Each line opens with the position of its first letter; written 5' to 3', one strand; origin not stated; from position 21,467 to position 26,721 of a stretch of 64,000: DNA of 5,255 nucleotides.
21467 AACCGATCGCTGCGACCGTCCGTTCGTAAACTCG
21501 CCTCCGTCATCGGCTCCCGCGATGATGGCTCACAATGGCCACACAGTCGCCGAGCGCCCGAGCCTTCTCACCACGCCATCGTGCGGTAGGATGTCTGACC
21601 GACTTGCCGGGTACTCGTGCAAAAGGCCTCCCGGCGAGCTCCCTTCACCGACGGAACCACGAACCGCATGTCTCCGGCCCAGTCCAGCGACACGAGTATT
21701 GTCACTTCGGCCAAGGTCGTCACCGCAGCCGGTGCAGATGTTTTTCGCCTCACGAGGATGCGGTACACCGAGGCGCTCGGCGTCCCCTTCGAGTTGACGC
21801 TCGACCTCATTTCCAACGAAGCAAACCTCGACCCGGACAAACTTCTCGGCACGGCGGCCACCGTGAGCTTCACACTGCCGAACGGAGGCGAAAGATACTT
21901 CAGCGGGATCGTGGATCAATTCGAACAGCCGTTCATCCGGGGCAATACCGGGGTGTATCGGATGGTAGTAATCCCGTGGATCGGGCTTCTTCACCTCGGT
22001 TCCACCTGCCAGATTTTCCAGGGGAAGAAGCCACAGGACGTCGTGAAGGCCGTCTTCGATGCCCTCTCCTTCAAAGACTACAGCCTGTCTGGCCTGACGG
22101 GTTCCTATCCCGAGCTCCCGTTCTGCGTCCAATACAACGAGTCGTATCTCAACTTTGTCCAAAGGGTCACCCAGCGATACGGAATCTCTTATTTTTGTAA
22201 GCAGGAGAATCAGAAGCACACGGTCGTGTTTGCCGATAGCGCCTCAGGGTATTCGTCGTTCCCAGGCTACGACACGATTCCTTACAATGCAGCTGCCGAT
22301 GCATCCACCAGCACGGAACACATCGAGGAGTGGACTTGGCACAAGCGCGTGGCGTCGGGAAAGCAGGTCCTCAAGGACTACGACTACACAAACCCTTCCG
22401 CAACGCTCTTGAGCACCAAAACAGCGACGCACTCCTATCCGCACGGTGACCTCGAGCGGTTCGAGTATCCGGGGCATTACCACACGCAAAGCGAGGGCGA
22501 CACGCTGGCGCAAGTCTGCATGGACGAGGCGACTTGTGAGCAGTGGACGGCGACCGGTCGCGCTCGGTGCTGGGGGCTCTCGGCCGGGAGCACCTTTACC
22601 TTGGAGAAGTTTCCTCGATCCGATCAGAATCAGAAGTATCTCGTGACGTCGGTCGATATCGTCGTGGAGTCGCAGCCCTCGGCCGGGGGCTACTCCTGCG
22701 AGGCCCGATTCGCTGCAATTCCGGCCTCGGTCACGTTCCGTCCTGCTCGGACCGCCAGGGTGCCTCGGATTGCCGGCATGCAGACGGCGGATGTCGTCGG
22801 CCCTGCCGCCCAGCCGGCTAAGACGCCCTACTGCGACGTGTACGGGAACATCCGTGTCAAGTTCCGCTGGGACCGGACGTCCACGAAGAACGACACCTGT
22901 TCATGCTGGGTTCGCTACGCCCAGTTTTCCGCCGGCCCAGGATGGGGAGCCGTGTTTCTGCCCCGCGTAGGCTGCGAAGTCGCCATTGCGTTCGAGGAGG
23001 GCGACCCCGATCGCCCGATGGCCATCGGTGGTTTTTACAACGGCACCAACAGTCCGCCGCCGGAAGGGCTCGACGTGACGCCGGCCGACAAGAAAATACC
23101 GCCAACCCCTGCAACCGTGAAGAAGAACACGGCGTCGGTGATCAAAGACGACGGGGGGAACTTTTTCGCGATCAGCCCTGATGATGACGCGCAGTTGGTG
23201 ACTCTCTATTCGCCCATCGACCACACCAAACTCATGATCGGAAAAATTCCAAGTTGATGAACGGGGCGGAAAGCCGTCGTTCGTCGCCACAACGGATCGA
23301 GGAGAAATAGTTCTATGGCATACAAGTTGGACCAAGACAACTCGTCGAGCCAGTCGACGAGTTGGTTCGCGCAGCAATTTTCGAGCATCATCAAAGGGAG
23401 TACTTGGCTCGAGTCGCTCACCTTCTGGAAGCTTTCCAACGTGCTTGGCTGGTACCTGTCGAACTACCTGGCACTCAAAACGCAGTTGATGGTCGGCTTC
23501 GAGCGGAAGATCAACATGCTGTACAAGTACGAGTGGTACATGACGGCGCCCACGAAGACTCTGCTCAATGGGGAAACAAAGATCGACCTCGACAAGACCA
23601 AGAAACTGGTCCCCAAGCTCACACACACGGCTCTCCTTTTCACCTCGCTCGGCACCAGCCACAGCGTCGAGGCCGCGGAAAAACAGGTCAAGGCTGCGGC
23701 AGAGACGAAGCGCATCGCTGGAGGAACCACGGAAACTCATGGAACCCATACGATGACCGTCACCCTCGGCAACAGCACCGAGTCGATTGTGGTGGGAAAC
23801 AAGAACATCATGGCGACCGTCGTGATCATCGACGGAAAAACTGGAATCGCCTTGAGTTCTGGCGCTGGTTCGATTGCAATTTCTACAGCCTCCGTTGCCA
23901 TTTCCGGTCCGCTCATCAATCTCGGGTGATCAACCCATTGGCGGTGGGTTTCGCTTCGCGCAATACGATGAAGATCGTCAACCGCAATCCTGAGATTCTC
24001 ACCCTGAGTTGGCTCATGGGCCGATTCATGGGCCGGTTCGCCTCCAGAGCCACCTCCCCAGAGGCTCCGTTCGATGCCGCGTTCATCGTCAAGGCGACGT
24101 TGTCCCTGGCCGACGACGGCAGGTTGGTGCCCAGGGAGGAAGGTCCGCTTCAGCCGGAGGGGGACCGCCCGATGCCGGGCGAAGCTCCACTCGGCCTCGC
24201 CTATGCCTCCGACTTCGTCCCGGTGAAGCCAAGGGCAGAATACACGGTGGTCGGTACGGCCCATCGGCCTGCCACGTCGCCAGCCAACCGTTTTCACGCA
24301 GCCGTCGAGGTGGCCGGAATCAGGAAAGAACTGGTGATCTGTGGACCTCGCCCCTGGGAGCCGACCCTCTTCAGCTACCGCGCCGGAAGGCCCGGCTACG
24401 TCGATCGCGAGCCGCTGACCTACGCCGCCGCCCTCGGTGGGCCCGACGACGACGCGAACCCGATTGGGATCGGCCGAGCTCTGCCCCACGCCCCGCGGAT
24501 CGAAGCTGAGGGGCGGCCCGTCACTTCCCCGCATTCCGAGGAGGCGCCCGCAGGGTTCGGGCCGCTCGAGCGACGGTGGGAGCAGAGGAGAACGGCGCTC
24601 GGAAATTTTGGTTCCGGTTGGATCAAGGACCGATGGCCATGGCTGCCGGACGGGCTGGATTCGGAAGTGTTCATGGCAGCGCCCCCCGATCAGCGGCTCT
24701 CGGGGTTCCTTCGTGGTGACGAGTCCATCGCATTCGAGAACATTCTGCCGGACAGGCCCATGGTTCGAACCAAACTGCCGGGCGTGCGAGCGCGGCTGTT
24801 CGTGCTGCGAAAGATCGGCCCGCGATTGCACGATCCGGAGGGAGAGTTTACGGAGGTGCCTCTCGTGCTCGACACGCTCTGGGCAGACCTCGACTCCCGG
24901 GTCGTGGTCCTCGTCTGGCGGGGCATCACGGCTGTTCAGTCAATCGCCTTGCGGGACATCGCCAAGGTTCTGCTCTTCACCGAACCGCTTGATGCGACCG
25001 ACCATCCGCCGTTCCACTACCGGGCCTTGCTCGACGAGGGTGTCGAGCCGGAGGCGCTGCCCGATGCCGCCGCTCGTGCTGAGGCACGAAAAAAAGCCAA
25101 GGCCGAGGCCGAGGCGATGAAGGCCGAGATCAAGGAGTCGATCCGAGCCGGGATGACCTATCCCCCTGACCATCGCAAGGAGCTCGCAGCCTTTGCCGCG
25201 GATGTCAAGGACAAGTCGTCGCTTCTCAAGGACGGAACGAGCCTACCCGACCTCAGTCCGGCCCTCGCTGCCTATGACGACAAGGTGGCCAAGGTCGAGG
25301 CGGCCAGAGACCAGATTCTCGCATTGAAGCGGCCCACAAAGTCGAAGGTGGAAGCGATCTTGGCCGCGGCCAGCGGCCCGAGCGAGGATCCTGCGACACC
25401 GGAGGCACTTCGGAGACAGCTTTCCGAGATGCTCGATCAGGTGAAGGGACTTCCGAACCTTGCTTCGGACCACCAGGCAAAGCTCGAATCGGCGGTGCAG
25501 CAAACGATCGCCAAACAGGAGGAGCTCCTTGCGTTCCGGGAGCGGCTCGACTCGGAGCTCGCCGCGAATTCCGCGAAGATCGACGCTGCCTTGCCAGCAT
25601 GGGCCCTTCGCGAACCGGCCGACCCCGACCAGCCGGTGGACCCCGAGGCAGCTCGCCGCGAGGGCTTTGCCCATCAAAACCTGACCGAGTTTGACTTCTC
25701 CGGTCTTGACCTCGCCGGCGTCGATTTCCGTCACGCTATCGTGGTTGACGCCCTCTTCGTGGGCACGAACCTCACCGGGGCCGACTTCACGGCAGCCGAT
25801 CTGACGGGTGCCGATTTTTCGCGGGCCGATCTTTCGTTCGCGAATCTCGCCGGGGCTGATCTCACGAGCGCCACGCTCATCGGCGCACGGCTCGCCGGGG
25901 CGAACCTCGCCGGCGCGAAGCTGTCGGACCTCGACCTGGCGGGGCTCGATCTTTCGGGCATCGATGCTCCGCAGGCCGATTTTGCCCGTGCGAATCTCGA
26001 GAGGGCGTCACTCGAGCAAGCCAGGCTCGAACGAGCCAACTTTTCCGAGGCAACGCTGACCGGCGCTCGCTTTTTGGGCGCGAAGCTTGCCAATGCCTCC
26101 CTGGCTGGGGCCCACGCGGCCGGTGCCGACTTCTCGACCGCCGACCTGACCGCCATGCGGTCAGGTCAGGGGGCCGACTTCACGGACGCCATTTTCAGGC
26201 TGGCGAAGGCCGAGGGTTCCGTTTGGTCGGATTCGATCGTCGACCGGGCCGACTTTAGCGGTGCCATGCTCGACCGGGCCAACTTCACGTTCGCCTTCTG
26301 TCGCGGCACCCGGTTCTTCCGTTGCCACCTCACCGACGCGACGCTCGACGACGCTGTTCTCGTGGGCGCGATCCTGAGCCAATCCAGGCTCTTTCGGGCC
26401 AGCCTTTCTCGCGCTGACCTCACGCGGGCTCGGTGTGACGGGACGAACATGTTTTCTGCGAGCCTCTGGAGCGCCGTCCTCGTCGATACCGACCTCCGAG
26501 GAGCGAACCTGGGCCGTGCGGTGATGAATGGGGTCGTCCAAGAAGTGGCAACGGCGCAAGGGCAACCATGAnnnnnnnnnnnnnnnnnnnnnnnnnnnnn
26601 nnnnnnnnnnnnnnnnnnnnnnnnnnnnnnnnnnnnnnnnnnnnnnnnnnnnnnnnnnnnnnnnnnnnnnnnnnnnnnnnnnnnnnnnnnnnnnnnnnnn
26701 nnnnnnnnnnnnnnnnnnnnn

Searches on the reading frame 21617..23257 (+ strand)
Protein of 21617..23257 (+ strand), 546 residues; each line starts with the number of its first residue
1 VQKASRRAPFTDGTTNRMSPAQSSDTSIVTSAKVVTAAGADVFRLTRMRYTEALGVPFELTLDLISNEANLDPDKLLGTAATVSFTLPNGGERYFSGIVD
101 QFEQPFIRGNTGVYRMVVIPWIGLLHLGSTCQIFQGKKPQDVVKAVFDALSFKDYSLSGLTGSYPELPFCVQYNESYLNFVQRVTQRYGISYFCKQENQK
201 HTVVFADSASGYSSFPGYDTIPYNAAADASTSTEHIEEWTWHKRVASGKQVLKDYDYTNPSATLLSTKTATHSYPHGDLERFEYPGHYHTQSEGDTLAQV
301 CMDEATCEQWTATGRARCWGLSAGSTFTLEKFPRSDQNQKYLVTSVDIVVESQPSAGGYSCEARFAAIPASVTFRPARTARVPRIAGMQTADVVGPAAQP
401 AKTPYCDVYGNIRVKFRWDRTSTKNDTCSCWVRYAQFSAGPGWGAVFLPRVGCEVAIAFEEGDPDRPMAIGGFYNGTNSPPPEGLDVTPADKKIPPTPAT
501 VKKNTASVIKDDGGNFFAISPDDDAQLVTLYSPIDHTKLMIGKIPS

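Call 6: search_protein_families(library=pfam, proteins=[window:21617-23257:+], max_evalue=0.01)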
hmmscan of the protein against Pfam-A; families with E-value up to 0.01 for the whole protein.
window:21617-23257:+ (546 aa): 3 families
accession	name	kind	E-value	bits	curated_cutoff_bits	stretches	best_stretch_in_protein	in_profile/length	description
PF05954.17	Phage_GPD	-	5.8e-84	282.3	30.1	1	51-352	1-303/305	Phage tail baseplate hub (GPD)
PF04717.18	Phage_base_V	-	2e-15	57.3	23.8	1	410-474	13-75/75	Type VI secretion system/phage-baseplate injector OB domain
PF20093.5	DUF6484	-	0.00067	20.7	27.6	1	451-471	39-59/61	Domain of unknown function (DUF6484)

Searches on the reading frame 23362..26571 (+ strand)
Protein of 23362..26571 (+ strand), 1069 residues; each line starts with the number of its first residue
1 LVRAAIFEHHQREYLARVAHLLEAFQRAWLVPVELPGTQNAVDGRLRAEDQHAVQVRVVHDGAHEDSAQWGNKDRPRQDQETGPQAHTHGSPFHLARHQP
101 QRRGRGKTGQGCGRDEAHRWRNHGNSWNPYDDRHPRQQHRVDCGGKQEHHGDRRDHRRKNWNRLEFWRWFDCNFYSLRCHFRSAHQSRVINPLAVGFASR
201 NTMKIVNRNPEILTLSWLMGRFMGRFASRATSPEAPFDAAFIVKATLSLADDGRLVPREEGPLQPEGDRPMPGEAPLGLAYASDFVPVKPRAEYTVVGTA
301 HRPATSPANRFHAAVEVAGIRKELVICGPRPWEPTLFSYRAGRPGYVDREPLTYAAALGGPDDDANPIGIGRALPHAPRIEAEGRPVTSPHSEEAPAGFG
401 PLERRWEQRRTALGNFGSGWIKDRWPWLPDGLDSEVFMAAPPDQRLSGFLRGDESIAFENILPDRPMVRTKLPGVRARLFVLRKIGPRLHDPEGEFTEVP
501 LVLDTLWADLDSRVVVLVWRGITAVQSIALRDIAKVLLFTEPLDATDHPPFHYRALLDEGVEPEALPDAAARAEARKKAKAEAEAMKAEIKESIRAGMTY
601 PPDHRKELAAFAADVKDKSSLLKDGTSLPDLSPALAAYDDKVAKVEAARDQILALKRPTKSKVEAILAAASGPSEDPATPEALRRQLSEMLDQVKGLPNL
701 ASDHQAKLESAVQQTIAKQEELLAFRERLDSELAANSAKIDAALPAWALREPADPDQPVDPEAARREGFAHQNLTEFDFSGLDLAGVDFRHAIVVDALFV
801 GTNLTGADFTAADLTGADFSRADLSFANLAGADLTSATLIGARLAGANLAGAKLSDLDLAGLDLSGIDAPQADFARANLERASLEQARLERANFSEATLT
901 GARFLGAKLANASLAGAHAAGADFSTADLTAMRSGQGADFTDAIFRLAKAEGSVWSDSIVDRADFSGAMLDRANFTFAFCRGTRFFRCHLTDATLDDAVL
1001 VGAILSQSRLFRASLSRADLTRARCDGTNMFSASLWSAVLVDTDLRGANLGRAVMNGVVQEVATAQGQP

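Call 6: search_protein_families(library=pfam, proteins=[window:23362-26571:+], max_evalue=0.01)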
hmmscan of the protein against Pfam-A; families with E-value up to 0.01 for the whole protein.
window:23362-26571:+ (1069 aa): 4 families
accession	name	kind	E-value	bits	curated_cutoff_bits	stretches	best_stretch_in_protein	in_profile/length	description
PF09937.14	DUF2169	-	1.2e-66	225.5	25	1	241-520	8-294/294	Uncharacterized protein conserved in bacteria (DUF2169)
PF00805.28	Pentapeptide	-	5.6e-45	150.9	20.2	5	817-856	1-40/40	Pentapeptide repeats (8 copies)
PF13599.13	Pentapeptide_4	-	2.6e-23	82.3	38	2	774-849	3-78/78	Pentapeptide repeat region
PF13576.12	Pentapeptide_3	-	1.9e-14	54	27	3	886-927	3-47/48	Pentapeptide repeats (9 copies)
